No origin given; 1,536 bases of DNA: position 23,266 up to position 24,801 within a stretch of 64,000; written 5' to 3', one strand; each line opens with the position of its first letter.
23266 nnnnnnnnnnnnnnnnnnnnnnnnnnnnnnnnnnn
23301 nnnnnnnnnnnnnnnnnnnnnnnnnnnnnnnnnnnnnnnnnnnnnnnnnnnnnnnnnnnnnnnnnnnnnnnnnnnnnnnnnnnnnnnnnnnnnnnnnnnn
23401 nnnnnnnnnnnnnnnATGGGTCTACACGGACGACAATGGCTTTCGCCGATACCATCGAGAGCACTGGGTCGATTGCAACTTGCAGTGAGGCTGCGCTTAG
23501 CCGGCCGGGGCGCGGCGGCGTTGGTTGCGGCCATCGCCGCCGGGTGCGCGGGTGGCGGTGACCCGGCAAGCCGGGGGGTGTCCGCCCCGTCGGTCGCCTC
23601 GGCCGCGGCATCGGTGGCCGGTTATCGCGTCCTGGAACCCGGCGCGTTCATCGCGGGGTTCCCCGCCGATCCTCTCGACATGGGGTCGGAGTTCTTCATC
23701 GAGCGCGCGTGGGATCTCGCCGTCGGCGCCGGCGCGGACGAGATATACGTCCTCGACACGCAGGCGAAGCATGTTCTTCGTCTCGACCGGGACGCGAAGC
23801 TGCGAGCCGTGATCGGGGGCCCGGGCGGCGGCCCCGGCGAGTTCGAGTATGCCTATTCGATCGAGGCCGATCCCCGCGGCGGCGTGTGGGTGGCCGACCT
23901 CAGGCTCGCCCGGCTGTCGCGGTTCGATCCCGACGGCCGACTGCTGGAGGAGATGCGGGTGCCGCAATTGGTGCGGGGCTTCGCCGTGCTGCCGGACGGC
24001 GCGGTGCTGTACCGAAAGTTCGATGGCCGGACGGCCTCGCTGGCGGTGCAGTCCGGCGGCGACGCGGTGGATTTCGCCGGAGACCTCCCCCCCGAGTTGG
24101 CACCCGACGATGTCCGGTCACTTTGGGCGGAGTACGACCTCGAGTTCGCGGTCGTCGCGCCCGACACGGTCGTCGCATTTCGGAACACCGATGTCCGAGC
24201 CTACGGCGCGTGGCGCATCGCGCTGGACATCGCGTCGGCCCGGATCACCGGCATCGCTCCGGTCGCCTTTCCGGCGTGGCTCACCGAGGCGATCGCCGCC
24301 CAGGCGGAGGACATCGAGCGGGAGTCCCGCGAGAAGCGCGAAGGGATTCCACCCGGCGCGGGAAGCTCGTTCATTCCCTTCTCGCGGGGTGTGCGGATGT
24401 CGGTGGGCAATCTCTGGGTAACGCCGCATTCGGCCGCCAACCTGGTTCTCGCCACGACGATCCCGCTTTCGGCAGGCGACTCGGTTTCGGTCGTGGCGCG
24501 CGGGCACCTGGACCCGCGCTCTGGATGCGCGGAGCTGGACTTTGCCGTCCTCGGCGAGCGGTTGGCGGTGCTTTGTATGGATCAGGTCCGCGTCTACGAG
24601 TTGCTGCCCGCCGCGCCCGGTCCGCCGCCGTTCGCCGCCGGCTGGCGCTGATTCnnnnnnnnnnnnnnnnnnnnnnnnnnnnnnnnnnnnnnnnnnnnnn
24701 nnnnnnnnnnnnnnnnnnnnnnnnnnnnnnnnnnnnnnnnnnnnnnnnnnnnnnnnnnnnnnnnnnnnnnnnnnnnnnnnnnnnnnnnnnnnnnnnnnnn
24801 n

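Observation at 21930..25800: Low-GC islet with an unusual regulator, repeat arrays, and a coupled Cys-rich secreted protein + NHL-propeller lipoprotein cassette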

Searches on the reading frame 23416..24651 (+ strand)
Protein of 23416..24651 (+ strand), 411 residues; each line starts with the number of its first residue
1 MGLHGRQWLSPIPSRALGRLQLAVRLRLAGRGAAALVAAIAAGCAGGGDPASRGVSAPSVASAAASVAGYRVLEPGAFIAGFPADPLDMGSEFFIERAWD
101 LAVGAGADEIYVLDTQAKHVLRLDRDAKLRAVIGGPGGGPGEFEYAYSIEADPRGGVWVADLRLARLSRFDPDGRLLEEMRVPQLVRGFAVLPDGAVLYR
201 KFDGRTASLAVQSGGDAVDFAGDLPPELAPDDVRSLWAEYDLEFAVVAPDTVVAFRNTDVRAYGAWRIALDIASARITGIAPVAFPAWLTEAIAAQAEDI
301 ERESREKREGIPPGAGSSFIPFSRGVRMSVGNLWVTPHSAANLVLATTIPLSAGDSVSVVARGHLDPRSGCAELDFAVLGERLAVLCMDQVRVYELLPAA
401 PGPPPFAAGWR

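Call 4: search_protein_families(library=pfam, proteins=[window:23416-24651:+], max_evalue=0.1)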
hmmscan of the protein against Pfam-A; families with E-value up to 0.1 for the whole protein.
window:23416-24651:+ (411 aa): 5 families
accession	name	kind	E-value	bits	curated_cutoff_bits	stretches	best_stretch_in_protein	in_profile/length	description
PF08450.18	SGL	-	0.00036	20.6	26.3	1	110-183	148-223/246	SMP-30/Gluconolactonase/LRE-like region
PF17170.10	DUF5128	-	0.002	17.8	22.9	1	108-201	54-148/321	6-bladed beta-propeller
PF01436.27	NHL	-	0.025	15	20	0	97-117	3-22/28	NHL repeat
PF24303.1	DUF7485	-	0.028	14.3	27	1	135-188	21-77/284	Domain of unknown function (DUF7485)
PF13449.12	Phytase-like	-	0.046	14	27.6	1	148-186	72-110/284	Esterase-like activity of phytase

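Call 6: search_protein_families(library=ncbifam, proteins=[window:23416-24651:+], max_evalue=0.1)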
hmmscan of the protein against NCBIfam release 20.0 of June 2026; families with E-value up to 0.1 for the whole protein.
window:23416-24651:+ (411 aa): 1 family
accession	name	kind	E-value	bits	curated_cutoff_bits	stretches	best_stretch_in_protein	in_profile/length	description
NF035926.1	scyF_NHL_VPEP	equivalog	5.2e-06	25.8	350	1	105-179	208-282/376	scytonemin biosynthesis PEP-CTERM protein ScyF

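Call 7: find_encoding_contigs(protein=window:23485-24651:+, flank=10000, max_places=6)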
Protein window:23485-24651:+ (388 aa): no gene with exactly this product is on record in the collection.

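Call 8: find_homologous_proteins(query=window:23485-24648:+)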
Query window:23485-24648:+ (388 aa): 43 proteins with E <= 0.001 among 8000 candidates.
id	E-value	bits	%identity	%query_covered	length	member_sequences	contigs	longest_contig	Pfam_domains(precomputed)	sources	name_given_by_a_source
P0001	2.2e-249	845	100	100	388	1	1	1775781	-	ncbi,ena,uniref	ncbi:hypothetical protein [Candidatus Palauibacter sp.]|uniref:hypothetical protein n=1 Tax=Candidat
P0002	1.7e-184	632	79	94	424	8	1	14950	-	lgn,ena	-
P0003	3.5e-178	611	77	99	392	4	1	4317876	PF17170.11,PF08450.19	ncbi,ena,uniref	ncbi:hypothetical protein [Candidatus Palauibacter sp.]|uniref:hypothetical protein n=1 Tax=Candidat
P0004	3.8e-175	601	75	94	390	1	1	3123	-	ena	-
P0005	5.7e-175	600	76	98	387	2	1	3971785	PF17170.11,PF08450.19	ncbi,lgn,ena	-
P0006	6.2e-174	597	74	97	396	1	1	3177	-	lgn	-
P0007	9.9e-172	590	72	95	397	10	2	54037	-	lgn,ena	-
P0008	9.4e-171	586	74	96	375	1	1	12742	PF17170.11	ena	-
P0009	4.7e-168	577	74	99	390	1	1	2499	-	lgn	-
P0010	1.8e-167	576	72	93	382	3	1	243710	PF17170.11,PF08450.19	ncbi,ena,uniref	ncbi:SMP-30/gluconolactonase/LRE family protein [Candidatus Palauibacter sp.]|uniref:SMP-30/gluconol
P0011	5.7e-166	571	71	99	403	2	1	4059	PF17170.11,PF08450.19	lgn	-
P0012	1.0e-165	570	71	96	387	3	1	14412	PF01436.28,PF08450.19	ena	-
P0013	1.9e-165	569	71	94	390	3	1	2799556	-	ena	-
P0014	1.6e-164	566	72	96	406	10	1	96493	PF08450.19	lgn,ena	-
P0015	2.2e-164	565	72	91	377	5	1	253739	PF17170.11,PF01436.28,PF08450.19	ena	-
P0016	5.8e-161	554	70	100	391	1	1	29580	PF17170.11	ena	-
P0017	2.1e-160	552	69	99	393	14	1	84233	PF17170.11,PF08450.19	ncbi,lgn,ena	-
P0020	1.0e-159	550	72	94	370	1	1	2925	PF17170.11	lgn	-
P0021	1.6e-158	546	68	99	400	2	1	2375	PF17170.11,PF08450.19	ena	-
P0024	5.7e-157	541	71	99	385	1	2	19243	PF17170.11,PF01436.28,PF08450.19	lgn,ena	-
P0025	1.7e-156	539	71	98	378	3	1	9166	PF17170.11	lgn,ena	-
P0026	1.8e-156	539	70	98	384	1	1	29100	PF17170.11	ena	-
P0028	2.7e-156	539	69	95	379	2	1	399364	PF17170.11,PF08450.19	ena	-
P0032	1.2e-153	530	70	97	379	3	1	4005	PF17170.11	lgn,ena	-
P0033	1.9e-149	516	70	91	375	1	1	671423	PF17170.11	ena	-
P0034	2.1e-148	513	69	96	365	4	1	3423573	PF17170.11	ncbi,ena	-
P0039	1.4e-123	431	81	61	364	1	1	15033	PF17170.11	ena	-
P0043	2.8e-4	38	35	19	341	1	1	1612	PF17170.11,PF13449.13,PF24684.2,PF01436.28,PF25021.2,PF08450.19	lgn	-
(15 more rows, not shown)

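Call 9: find_encoding_contigs(protein=P0001, flank=10000, max_places=3)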
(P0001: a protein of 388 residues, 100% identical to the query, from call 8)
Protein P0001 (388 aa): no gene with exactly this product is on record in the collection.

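Call 10: find_encoding_contigs(protein=P0003, flank=10000, max_places=3)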
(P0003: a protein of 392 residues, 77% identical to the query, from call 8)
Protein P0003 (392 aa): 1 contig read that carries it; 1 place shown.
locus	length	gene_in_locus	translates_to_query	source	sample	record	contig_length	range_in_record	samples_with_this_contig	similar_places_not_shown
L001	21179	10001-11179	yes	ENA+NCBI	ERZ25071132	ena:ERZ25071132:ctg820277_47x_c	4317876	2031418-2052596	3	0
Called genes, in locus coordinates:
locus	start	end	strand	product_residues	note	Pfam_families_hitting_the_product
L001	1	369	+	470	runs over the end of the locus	-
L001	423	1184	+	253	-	PF13462:Thioredoxin_4, PF01323:DSBA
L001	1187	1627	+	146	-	PF07884:VKOR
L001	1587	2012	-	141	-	-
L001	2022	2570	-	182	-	PF13274:SocA_Panacea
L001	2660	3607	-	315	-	PF02633:Creatininase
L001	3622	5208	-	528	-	PF01546:Peptidase_M20, PF07687:M20_dimer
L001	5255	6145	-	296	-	PF04542:Sigma70_r2, PF04539:Sigma70_r3, PF04545:Sigma70_r4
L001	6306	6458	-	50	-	-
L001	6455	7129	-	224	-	PF01578:Cytochrom_C_asm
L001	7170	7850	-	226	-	PF01061:ABC2_membrane (weak), PF03379:CcmB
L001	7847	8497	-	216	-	PF00005:ABC_tran, PF13304:AAA_21 (faint)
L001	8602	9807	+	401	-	PF01676:Metalloenzyme, PF10143:PhosphMutase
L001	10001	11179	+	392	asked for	PF17170:DUF5128 (weak), PF08450:SGL (weak)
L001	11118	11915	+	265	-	-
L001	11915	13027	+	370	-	-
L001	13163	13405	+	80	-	-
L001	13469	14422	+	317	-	-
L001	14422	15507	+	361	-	-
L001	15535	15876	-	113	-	PF03779:SPW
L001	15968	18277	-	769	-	PF00403:HMA, PF00122:E1-E2_ATPase, PF00702:Hydrolase, PF12710:HAD (weak)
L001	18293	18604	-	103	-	PF02583:Trns_repr_metal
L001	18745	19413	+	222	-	-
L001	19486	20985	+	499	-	PF00474:SSF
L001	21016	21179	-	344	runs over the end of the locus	PF07885:Ion_trans_2, PF02254:TrkA_N, PF02080:TrkA_C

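Call 11: find_encoding_contigs(protein=P0034, flank=10000, max_places=3)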
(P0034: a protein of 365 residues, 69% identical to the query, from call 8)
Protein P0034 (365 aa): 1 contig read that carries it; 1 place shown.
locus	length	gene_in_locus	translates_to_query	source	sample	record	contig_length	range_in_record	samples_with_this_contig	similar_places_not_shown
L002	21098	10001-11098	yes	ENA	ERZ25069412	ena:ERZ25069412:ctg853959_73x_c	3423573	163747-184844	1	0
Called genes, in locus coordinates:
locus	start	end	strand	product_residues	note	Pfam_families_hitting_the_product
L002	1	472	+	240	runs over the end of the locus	PF00702:Hydrolase, PF12710:HAD, PF13419:HAD_2, PF13242:Hydrolase_like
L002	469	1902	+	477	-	-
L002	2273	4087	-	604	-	PF02633:Creatininase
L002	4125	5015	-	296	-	PF04542:Sigma70_r2, PF04539:Sigma70_r3, PF04545:Sigma70_r4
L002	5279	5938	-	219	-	PF01578:Cytochrom_C_asm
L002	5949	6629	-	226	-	PF01061:ABC2_membrane (weak), PF03379:CcmB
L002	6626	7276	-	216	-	PF00005:ABC_tran, PF13304:AAA_21 (faint)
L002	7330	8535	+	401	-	PF01676:Metalloenzyme, PF10143:PhosphMutase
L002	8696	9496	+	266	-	PF12833:HTH_18 (weak)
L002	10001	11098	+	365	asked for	PF17170:DUF5128 (weak)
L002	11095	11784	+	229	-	-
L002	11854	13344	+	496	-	PF13620:CarboxypepD_reg, PF13715:CarbopepD_reg_2 (weak), PF17210:SdrD_B (faint), PF17802:SpaA (faint), PF22904:NOMO1-like_2nd (faint), PF13620:CarboxypepD_reg, PF13715:CarbopepD_reg_2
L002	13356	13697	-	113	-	PF03779:SPW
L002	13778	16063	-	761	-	PF00403:HMA, PF00122:E1-E2_ATPase, PF00702:Hydrolase, PF12710:HAD (weak), PF08282:Hydrolase_3 (faint)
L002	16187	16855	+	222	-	-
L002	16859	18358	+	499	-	PF00474:SSF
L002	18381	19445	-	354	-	PF07885:Ion_trans_2, PF02254:TrkA_N, PF02080:TrkA_C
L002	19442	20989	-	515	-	PF03880:DbpA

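Call 17: find_related_loci(query=A1, collection=genome_contigs, flank=8000)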
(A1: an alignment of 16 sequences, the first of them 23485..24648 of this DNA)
Query A1 (388 aa) in genome_contigs; peptide patterns used: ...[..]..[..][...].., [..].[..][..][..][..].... (x = any residue, [..] = any of these).
81 stretches matched a pattern; 17 encode a relative of the query (tblastn E <= 1e-3); 16 distinct loci.
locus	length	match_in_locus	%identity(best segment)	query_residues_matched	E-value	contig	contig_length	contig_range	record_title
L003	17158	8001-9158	76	1-385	2e-165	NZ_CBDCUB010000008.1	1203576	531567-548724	MAG: Candidatus Palauibacter sp. isolate cc05a73e-5b7f-4338-bfa9-6e459683daed contig_8, whole genome shotgun sequence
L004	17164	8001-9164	77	1-386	8e-165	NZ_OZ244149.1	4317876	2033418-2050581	MAG: Candidatus Palauibacter sp. isolate 0d4ab03e-7888-48a4-aad6-e62ffb5e22cc chromosome 1, complete sequence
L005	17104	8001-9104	79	25-388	6e-164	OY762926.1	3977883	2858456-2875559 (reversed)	MAG: Gemmatimonadota bacterium isolate 6e3ee631-f785-49ea-85f7-2f24cfa146af genome assembly, chromosome: 1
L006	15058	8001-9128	72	1-374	2e-160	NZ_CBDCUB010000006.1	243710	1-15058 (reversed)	MAG: Candidatus Palauibacter sp. isolate cc05a73e-5b7f-4338-bfa9-6e459683daed contig_6, whole genome shotgun sequence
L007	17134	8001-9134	71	14-386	3e-159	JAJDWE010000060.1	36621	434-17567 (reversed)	MAG: Gemmatimonadetes bacterium isolate jk18x22bins.97 k141_698742, whole genome shotgun sequence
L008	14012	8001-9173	69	1-386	6e-149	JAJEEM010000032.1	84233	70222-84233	MAG: Gemmatimonadetes bacterium isolate p16x34bins.34 k141_112769, whole genome shotgun sequence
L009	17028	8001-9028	63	44-383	6e-102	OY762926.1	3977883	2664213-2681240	MAG: Gemmatimonadota bacterium isolate 6e3ee631-f785-49ea-85f7-2f24cfa146af genome assembly, chromosome: 1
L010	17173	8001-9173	69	1-386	7e-155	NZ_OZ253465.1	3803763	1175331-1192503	MAG: Candidatus Palauibacter sp. isolate 5c81fbdf-9277-4adf-92a3-ac9ea19f79ba chromosome 1, complete sequence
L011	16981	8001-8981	41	38-373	2e-65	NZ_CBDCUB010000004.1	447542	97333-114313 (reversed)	MAG: Candidatus Palauibacter sp. isolate cc05a73e-5b7f-4338-bfa9-6e459683daed contig_4, whole genome shotgun sequence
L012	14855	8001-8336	34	64-175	1e-13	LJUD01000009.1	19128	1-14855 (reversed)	MAG: bacterium SM23_31 isolate SM23_31 WORSMTZ_5013, whole genome shotgun sequence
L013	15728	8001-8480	32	77-188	2e-11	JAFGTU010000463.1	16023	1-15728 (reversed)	MAG: Sedimentisphaerales bacterium isolate Zod_Metabat.999 k87_11850360, whole genome shotgun sequence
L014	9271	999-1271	32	65-160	4e-10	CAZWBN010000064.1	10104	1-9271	MAG TPA_asm: uncultured Clostridia bacterium isolate binchicken_co6_404 genome assembly, contig: NODE_8236_length_10104_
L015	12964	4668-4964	30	64-159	1e-9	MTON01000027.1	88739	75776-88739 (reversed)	MAG: Candidatus Aminicenantes bacterium JdFR-78 JGI24020J35080_1000119, whole genome shotgun sequence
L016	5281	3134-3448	30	70-175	3e-8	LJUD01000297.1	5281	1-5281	MAG: bacterium SM23_31 isolate SM23_31 WORSMTZ_130863, whole genome shotgun sequence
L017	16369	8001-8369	34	76-158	9e-7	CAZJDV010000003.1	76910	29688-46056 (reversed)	MAG TPA_asm: uncultured Dehalococcoidia bacterium isolate SRP308112_co1_387 genome assembly, contig: NODE_244_length_769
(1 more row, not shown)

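Call 30: predict_structure(alignment_id=A1)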
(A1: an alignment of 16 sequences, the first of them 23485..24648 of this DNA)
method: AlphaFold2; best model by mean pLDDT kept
length: 388 residues; sequences in the alignment: 16
mean_pLDDT: 75.3   pTM: 0.77
mean pLDDT of the five models: 75.3, 68.9, 68.1, 66.4, 57.7
residues with pLDDT >= 90: 106; 70-90: 162; 50-70: 60; < 50: 60
segments of 3 or more residues with pLDDT < 50: 1-38, 287-299, 316-318, 385-388
pLDDT, mean of each block of 10 residues (from residue 1): 32 32 30 42 77 87 66 88 83 93 92 91 91 93 94 94 84 88 85 88 74 59 91 72 90 92 78 70 53 44 78 64 82 81 64 86 89 80 51
secondary structure, 60 per line:
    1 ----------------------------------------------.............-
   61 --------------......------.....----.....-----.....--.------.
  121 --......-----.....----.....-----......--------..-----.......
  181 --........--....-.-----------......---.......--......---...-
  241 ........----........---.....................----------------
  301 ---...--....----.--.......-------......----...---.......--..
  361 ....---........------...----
elements in order: E47-59 E75-80 E87-91 E96-100 E106-110 E123-128 E134-138 E143-147 E153-158 E174-180 E183-190 E193-196 H210-215 E219-225 E228-233 E241-248 E253-260 H264-284 E304-306 E309-312 E320-326 E334-339 E350-356 E359-364 E368-375

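Call 32: fold_search(model_id=the predicted structure, library=pdb)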
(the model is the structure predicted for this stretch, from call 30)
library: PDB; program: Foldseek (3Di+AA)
matches with E <= 10: 1261; with E <= 0.001: 369
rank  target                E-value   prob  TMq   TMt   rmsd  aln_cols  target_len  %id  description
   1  6d69                  2.0e-10  1.00  0.46  0.59   6.0       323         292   17  Crystal Structure of the NHL Repeat Region of D. melanogaster Thin (released 2019-04-24)
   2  8j72_B                2.2e-10  1.00  0.45  0.60   6.1       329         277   16  Crystal structure of mammalian Trim71 in complex with lncRNA Trincr1 (released 2024-03-06)
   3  7qrv_A                2.7e-10  1.00  0.43  0.58   8.2       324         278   13  Crystal structure of NHL domain of TRIM2 (full C-terminal) (released 2022-05-04)
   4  4zlr_B                4.5e-10  1.00  0.53  0.71   6.0       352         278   12  Structure of the Brat-NHL domain bound to consensus RNA motif (released 2015-11-11)
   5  6xg7                  5.0e-10  1.00  0.47  0.61   5.9       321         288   16  1.3 A Resolution Structure of the of the NHL Repeat Region of D. melanogaster Thin (released 2020-12-16)
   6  7b2r_A                6.3e-10  1.00  0.47  0.63   5.8       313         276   13  Crystal structure of NHL domain of TRIM2 (released 2021-01-13)
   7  6fpt_A                7.9e-10  1.00  0.35  0.35   4.5       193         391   17  Crystal structure of Danio rerio Lin41 filamin-NHL domains (released 2018-05-09)
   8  9m59_A                8.3e-10  1.00  0.42  0.38   7.0       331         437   16  Cu/Zn-superoxide dismutase from Deinococcus radiodurans (Calcium-bound) (released 2025-09-24)
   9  2z2o_A                9.3e-10  1.00  0.46  0.57   6.2       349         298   11  Crystal Structure of apo virginiamycin B lyase from Staphylococcus aureus (released 2007-06-19)
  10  1q7f_A                1.2e-09  1.00  0.48  0.64   6.0       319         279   12  Brain Tumor NHL domain (released 2003-10-21)
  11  7qrv_D                1.2e-09  1.00  0.44  0.58   8.2       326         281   13  Crystal structure of NHL domain of TRIM2 (full C-terminal) (released 2022-05-04)
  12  9m58_B                1.2e-09  1.00  0.45  0.45   6.2       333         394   15  Cu/Zn-superoxide dismutase from Deinococcus radiodurans (Calcium-free) (released 2025-09-24)
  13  9m58_A                1.3e-09  1.00  0.46  0.45   6.6       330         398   15  Cu/Zn-superoxide dismutase from Deinococcus radiodurans (Calcium-free) (released 2025-09-24)
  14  6fpt_B                1.4e-09  1.00  0.35  0.35   4.5       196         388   16  Crystal structure of Danio rerio Lin41 filamin-NHL domains (released 2018-05-09)
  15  7b96_A                1.5e-09  1.00  0.47  0.62   6.0       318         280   14  NHL domain of human TRIM2 (released 2022-01-12)
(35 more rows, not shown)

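Call 67: search_protein_families(library=padloc, proteins=[window:23485-24651:+], max_evalue=0.01)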
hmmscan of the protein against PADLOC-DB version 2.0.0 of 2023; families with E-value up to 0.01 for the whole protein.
window:23485-24651:+ (388 aa): 0 families

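Call 68: search_protein_families(library=pfam, proteins=[L002:11095-11784:+, L009:9049-9708:+, L005:9111-9803:+, L001:11118-11915:+], max_evalue=10)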
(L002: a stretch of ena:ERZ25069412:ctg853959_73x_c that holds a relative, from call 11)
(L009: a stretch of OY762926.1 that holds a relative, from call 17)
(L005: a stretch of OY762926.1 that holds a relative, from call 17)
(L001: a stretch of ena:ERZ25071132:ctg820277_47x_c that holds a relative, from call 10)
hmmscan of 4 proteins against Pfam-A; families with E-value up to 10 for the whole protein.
L002:11095-11784:+ (229 aa): 0 families

L009:9049-9708:+ (219 aa): 0 families

L005:9111-9803:+ (230 aa): 0 families

L001:11118-11915:+ (265 aa): 0 families

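Call 69: search_protein_families(library=ncbifam, proteins=[L002:11095-11784:+, L009:9049-9708:+, L005:9111-9803:+, L001:11118-11915:+, L008:9191-9835:+], max_evalue=1)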
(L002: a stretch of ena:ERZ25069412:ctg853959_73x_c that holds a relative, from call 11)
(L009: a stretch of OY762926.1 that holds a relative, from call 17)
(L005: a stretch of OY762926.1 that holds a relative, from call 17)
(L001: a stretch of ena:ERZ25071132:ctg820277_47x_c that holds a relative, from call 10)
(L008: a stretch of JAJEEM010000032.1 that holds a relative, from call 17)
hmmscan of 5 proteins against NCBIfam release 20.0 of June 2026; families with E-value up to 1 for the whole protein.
L002:11095-11784:+ (229 aa): 1 family
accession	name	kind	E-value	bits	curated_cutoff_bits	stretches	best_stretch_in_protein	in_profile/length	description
NF052650.1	YknW_fam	equivalog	1.8e-06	27.6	110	1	27-130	45-143/213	YknW family membrane protein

L009:9049-9708:+ (219 aa): 1 family
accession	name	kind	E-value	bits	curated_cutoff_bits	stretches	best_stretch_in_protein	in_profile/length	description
NF052650.1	YknW_fam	equivalog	1.6e-05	24.5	110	1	17-140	17-139/213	YknW family membrane protein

L005:9111-9803:+ (230 aa): 1 family
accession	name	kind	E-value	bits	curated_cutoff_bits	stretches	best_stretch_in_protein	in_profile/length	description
NF052650.1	YknW_fam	equivalog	2.7e-06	27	110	1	18-146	18-143/213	YknW family membrane protein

L001:11118-11915:+ (265 aa): 1 family
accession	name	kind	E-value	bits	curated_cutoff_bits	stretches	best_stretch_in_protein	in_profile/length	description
NF052650.1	YknW_fam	equivalog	1.9e-06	27.5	110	1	48-154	36-142/213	YknW family membrane protein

L008:9191-9835:+ (214 aa): 1 family
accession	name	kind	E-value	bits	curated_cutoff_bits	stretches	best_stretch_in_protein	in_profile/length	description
NF052650.1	YknW_fam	equivalog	0.054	13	110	1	45-120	68-142/213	YknW family membrane protein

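Call 73: search_solved_structures(query=A1, max_evalue=1)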
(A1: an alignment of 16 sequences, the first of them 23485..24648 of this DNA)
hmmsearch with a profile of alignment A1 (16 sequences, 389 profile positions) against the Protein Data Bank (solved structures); distinct sequences matched with E-value up to 1: 50.
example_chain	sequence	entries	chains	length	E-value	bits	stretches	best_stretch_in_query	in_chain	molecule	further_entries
6d69_A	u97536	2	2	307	1.3e-22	83.2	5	89-154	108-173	NHL Repeat Region of D. melanogaster Thin | Thin, isoform D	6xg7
8j72_A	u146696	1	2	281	6.9e-22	80.8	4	86-154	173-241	E3 ubiquitin-protein ligase TRIM71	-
7qrx_A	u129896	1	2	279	5.7e-21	77.8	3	86-154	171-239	E3 ubiquitin-protein ligase TRIM71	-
9jur_A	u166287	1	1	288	6.9e-21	77.5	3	86-154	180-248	E3 ubiquitin-protein ligase TRIM71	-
6fpt_A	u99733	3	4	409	8.5e-21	77.2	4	86-159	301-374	E3 ubiquitin-protein ligase TRIM71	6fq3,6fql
7qrw_A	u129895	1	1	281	1.7e-18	69.6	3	80-159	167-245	Isoform 4 of Tripartite motif-containing protein 3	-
7b2r_A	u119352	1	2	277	2.8e-18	68.9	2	81-159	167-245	Tripartite motif-containing protein 2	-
7b96_A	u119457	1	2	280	3e-18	68.9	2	81-159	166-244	Isoform 2 of Tripartite motif-containing protein 2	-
7qrv_A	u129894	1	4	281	3.1e-18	68.8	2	81-159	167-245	Tripartite motif-containing protein 2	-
7zq2_A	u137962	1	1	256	5.2e-14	54.9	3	76-151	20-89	Pizza6-RSH-TSH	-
7zpw_A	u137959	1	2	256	6.5e-14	54.6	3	77-150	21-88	Pizza6-TSK-TSH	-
7zpz_A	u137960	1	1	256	6.6e-14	54.6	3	77-150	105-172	Pizza6-TSR-TSH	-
7zqg_A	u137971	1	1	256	8.1e-14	54.3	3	76-150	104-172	Pizza6-KSH-TSH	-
7zcj_A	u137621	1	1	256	1.5e-13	53.4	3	78-150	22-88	Pizza6-TNH-TSH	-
7zph_A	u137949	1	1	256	1.6e-13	53.3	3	78-151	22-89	Pizza6-TNK-RSH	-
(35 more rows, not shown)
